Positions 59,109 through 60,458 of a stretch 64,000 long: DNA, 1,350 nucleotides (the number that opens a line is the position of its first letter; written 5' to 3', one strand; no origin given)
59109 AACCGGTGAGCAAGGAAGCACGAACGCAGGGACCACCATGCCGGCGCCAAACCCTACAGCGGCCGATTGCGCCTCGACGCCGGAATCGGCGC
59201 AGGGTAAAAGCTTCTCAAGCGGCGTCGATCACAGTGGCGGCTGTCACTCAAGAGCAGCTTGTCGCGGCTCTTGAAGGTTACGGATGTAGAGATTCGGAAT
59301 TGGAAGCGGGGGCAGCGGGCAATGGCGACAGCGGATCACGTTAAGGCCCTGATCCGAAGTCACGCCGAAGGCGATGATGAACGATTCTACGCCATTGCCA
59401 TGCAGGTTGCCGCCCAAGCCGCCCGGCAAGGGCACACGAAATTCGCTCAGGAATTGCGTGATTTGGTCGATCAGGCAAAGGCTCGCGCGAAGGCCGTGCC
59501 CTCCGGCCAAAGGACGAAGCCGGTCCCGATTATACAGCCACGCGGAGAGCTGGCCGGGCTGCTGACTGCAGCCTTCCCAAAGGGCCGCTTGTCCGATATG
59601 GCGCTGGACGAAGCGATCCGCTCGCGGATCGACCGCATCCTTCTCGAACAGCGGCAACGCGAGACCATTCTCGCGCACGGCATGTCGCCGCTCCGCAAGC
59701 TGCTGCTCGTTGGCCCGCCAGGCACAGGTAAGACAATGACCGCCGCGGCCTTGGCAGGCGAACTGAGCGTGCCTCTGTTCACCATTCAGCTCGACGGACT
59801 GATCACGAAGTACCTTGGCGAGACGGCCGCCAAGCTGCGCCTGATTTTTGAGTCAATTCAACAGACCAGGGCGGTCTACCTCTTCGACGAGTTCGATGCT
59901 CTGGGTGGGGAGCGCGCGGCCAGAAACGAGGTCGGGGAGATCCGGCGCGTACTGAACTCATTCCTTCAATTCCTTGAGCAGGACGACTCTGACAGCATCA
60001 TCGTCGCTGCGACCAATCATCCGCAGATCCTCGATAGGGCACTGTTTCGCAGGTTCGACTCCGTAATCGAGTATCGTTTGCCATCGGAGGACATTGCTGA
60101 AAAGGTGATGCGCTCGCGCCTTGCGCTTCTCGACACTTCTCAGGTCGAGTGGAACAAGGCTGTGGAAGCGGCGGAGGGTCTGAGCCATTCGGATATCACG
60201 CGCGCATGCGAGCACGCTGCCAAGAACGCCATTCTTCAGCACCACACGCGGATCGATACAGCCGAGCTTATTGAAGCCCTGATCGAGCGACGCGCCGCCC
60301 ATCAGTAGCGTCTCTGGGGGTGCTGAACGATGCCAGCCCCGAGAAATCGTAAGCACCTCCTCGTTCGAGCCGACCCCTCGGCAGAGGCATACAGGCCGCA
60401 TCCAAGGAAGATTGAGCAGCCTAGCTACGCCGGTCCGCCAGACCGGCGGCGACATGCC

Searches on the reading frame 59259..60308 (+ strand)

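Call 99: search_protein_families(library=pfam, proteins=[window:59259-60308:+], max_evalue=0.001)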
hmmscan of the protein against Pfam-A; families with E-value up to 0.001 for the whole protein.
window:59259-60308:+ (349 aa): 6 families
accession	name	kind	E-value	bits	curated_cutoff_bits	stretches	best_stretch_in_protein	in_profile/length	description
PF00004.35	AAA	-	9e-32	110.7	21.2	1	148-272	1-129/131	ATPase family associated with various cellular activities (AAA)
PF13401.12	AAA_22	-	2e-05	25.4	27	0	148-178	8-41/130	AAA domain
PF07728.20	AAA_5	-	3.3e-05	24.3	22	1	148-179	2-34/139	AAA domain (dynein-related subfamily)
PF20720.3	nSTAND3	-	3.8e-05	23.9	27.2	1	148-262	20-119/155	Novel STAND NTPase 3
PF13671.12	AAA_33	-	0.00063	20.5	27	0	148-203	2-47/143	AAA domain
PF05496.18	RuvB_N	-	0.00094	19.4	27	0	144-174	32-62/159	Holliday junction DNA helicase RuvB P-loop domain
